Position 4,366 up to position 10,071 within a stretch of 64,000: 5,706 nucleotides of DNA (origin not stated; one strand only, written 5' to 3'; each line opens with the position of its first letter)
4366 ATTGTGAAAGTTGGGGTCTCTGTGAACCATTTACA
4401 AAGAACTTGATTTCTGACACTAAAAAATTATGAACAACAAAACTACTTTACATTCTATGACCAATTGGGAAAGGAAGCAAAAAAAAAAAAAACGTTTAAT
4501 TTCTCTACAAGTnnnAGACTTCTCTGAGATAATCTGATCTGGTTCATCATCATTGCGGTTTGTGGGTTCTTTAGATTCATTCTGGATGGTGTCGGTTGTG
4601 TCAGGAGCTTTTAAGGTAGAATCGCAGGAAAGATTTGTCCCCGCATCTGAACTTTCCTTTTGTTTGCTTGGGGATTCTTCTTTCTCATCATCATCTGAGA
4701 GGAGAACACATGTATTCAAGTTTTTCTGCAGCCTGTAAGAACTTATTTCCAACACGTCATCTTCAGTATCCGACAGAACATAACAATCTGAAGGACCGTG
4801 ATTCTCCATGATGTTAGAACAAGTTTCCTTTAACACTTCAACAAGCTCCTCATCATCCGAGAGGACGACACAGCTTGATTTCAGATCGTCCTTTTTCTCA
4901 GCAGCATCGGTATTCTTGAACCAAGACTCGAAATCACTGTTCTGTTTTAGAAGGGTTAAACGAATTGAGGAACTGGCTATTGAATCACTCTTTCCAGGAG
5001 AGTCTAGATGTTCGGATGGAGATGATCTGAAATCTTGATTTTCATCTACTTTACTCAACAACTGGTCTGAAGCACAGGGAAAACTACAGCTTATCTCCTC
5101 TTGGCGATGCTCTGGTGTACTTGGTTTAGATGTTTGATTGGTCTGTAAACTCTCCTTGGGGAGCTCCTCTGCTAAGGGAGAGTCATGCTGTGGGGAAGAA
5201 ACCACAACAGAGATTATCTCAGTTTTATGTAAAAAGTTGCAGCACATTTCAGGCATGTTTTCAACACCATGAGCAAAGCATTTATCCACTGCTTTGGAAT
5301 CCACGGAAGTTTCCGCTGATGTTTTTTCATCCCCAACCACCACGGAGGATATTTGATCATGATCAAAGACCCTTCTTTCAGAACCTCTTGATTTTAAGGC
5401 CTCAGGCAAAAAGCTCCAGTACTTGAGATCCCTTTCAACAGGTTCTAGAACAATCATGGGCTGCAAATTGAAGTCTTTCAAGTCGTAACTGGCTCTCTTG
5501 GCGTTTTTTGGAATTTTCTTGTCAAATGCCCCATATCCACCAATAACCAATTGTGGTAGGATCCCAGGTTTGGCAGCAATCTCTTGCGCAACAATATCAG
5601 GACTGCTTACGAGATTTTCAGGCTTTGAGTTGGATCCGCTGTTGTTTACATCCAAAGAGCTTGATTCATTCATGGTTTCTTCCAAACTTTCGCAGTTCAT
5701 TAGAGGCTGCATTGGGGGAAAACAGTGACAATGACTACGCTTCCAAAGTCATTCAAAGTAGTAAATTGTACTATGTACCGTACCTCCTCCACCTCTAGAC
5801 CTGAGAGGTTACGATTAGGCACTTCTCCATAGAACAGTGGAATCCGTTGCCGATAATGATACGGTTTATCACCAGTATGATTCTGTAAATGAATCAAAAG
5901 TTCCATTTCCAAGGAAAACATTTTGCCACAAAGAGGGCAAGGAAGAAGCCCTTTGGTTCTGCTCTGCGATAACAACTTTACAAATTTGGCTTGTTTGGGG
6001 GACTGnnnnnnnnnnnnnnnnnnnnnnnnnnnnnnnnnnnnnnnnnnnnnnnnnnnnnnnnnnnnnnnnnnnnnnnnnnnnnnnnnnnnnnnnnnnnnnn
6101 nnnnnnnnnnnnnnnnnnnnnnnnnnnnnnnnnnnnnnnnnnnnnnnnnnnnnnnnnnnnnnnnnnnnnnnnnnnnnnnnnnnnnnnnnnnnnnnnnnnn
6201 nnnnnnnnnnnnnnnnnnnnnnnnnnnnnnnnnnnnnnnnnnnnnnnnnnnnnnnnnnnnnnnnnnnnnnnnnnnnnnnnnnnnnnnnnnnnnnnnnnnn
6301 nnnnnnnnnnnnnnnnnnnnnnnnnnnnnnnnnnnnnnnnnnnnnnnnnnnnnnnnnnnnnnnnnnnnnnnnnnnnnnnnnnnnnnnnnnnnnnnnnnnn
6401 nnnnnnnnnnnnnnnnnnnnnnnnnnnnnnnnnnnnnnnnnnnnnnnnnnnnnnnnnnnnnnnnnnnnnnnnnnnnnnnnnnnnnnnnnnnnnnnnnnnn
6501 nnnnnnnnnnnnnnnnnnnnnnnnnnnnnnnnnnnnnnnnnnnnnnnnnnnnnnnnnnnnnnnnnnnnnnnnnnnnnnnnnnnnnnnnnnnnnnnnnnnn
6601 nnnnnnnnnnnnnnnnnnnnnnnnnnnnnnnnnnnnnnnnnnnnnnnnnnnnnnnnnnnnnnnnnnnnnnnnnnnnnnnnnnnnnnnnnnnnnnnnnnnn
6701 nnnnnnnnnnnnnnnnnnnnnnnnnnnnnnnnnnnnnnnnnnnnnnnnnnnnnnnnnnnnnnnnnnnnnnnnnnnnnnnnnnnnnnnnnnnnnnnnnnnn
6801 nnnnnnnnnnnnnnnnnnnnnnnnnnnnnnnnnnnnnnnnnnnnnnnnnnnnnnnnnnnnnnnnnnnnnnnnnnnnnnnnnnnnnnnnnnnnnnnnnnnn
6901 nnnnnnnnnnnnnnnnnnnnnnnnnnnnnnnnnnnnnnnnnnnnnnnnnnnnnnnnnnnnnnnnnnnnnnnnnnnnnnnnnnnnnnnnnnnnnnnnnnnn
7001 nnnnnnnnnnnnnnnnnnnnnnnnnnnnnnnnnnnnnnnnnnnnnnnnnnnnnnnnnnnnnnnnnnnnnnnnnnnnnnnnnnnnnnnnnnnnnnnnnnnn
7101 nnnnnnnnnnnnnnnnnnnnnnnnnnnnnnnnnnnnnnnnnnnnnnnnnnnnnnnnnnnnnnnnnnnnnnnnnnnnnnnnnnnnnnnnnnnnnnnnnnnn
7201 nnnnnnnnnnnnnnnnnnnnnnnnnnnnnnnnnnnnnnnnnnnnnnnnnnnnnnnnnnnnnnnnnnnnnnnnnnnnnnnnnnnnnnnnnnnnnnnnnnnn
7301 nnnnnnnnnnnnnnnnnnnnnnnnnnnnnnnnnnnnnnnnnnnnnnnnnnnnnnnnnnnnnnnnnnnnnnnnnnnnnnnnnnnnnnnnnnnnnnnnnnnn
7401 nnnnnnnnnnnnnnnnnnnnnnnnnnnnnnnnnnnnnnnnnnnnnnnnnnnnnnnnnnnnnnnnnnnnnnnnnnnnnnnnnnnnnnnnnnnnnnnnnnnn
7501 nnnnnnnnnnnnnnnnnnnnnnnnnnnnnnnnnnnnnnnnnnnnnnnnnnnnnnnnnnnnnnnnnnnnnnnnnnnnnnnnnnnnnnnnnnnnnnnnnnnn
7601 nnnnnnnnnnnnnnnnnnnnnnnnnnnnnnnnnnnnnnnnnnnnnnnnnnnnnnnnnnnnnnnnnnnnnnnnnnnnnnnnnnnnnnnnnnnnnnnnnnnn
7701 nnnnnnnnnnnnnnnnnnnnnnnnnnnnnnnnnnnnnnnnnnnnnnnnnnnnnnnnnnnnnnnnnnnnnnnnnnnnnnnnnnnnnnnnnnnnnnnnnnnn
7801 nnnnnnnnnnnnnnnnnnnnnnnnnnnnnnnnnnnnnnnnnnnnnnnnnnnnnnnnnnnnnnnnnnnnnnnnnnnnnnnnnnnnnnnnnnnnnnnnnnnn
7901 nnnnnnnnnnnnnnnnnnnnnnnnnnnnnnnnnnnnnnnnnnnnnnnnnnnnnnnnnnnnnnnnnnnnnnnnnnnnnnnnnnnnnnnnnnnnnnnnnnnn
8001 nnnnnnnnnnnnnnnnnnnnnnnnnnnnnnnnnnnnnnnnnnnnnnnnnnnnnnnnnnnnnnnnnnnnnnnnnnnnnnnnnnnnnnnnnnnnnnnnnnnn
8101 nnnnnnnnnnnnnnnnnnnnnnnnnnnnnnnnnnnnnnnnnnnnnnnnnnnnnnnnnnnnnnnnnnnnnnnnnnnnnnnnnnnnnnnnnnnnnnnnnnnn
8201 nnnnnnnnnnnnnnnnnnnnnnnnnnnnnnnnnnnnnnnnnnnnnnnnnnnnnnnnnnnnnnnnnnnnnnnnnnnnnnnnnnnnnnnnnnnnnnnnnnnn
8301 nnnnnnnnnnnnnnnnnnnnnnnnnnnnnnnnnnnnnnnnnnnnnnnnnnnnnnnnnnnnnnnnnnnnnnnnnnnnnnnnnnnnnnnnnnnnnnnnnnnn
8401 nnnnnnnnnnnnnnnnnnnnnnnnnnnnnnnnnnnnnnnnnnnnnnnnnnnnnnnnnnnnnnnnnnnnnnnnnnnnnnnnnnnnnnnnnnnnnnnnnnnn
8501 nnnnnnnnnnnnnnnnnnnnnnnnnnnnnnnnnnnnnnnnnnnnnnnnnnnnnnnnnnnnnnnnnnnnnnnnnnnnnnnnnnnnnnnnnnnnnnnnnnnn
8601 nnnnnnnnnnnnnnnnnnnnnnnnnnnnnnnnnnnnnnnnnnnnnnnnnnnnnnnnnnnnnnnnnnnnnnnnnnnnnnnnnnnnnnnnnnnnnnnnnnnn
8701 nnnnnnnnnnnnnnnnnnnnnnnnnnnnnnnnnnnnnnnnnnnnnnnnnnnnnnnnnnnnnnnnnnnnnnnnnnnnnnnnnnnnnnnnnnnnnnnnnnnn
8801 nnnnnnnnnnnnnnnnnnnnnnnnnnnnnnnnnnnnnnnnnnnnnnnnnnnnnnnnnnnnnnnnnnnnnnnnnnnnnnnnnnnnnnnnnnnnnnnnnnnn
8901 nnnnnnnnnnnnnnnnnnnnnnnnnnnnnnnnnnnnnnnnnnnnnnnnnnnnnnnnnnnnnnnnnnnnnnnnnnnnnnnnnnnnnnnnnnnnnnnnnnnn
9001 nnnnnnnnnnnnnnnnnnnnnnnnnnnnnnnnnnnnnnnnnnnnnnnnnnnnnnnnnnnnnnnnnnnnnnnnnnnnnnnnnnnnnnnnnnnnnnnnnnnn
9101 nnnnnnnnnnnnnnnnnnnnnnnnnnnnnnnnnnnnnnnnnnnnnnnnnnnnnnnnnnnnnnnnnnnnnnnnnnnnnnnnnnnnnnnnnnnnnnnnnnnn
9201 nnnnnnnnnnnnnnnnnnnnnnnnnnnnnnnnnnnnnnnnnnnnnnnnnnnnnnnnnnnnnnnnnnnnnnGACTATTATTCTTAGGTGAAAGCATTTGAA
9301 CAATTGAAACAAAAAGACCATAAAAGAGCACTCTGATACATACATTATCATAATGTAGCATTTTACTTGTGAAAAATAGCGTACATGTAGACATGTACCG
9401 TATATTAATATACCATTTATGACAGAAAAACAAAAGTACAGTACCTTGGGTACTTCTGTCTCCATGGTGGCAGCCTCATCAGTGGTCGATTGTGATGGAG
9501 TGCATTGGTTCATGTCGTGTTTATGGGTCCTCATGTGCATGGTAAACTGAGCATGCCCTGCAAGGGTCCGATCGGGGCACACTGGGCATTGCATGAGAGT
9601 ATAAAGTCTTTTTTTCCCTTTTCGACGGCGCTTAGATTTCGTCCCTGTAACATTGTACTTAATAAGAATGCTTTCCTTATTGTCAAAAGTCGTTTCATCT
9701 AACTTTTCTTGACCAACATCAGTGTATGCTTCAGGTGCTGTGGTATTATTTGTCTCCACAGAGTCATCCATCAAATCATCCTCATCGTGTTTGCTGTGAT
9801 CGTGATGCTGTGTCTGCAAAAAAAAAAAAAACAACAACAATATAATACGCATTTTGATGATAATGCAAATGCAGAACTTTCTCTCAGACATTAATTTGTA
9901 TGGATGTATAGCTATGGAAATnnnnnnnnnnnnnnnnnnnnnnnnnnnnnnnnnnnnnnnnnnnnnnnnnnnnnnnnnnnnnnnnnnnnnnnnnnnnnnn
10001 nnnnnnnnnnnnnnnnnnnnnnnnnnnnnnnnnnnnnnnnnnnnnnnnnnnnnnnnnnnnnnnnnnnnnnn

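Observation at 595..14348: Tandem cluster of three paralogous fish-type zinc-finger genes with a shared N-terminal coiled-coil exon and divergent finger content (BED versus C2H2)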

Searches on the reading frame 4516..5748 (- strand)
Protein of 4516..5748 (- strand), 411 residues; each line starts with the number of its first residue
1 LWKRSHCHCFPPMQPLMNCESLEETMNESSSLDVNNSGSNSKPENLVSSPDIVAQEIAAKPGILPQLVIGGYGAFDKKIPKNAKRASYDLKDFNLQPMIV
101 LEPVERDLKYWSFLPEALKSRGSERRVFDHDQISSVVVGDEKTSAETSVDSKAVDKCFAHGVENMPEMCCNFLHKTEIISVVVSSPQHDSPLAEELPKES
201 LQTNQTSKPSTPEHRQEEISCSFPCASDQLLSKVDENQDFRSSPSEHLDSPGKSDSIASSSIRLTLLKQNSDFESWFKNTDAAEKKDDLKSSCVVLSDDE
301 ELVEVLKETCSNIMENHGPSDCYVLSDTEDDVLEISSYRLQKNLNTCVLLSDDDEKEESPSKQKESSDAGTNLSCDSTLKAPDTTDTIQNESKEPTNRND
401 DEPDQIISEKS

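Call 6: search_protein_families(library=pfam, max_evalue=1, proteins=[window:4516-5748:-])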
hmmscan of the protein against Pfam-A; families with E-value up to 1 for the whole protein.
window:4516-5748:- (411 aa): 0 families
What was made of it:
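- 4513..5706 (-): G2 long-isoform last exon: about 397 aa with no Pfam match, three VLSD(D/E)-type acidic motifs, stop TAG at 4515..4513. No Pfam family (call 6).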

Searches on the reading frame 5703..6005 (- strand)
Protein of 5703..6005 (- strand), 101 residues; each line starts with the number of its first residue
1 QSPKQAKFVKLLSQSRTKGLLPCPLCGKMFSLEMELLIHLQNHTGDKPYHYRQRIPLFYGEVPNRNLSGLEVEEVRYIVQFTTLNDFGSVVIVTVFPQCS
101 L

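Call 6: search_protein_families(library=pfam, max_evalue=1, proteins=[window:5703-6005:-])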
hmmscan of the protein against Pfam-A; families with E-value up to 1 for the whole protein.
window:5703-6005:- (101 aa): 7 families
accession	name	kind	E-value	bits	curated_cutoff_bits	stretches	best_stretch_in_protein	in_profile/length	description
PF13465.12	zf-H2C2_2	-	0.00029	21.4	40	1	39-51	5-17/26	Zinc-finger double domain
PF00096.32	zf-C2H2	-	0.00083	20.1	25.2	1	22-43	2-23/23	Zinc finger, C2H2 type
PF13894.12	zf-C2H2_4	-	0.0022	19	27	1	22-43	2-23/24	C2H2-type zinc finger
PF13913.12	zf-C2HC_2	-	0.014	15.5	27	1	20-33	2-14/25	zinc-finger of a C2HC-type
PF18112.7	Zn-C2H2_12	-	0.022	15.6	23.2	1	23-32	3-12/27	Autophagy receptor zinc finger-C2H2 domain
PF23561.1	zf-C2H2_15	-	0.065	13.7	27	1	23-47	6-30/30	C2H2 zinc finger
PF05605.18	zf-Di19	-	0.16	12.7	27.5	1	22-46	4-28/54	Drought induced 19 protein (Di19), zinc-binding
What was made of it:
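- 5784..6002 (-): G2 long-isoform exon with the last C2H2 finger (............HLQNH). The acceptor at 6002 is supported by homology. The database model starts this exon at 5882 and cuts the finger. Pfam zf-C2H2 E=8e-4, below cut-off (call 6).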

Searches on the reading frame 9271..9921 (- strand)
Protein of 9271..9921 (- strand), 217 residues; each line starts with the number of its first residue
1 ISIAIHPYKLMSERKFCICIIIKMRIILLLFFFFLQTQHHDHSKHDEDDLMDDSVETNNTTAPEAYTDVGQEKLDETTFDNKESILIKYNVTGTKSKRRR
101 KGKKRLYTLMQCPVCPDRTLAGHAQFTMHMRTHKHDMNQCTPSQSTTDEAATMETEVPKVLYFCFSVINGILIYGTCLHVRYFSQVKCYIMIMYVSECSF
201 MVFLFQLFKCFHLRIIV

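Call 6: search_protein_families(library=pfam, max_evalue=1, proteins=[window:9271-9921:-])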
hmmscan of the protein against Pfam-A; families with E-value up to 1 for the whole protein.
window:9271-9921:- (217 aa): 1 family
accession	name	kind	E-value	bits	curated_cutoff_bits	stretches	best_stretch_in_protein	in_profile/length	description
PF12874.13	zf-met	-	0.0055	17.4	21.2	1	112-135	3-25/25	Zinc-finger of C2H2 type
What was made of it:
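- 9445..9813 (-): G2 exon 3: acidic and basic linker plus an atypical C2H2 finger (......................). Only a weak Pfam zf-met match, E=0.0055 (call 6).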
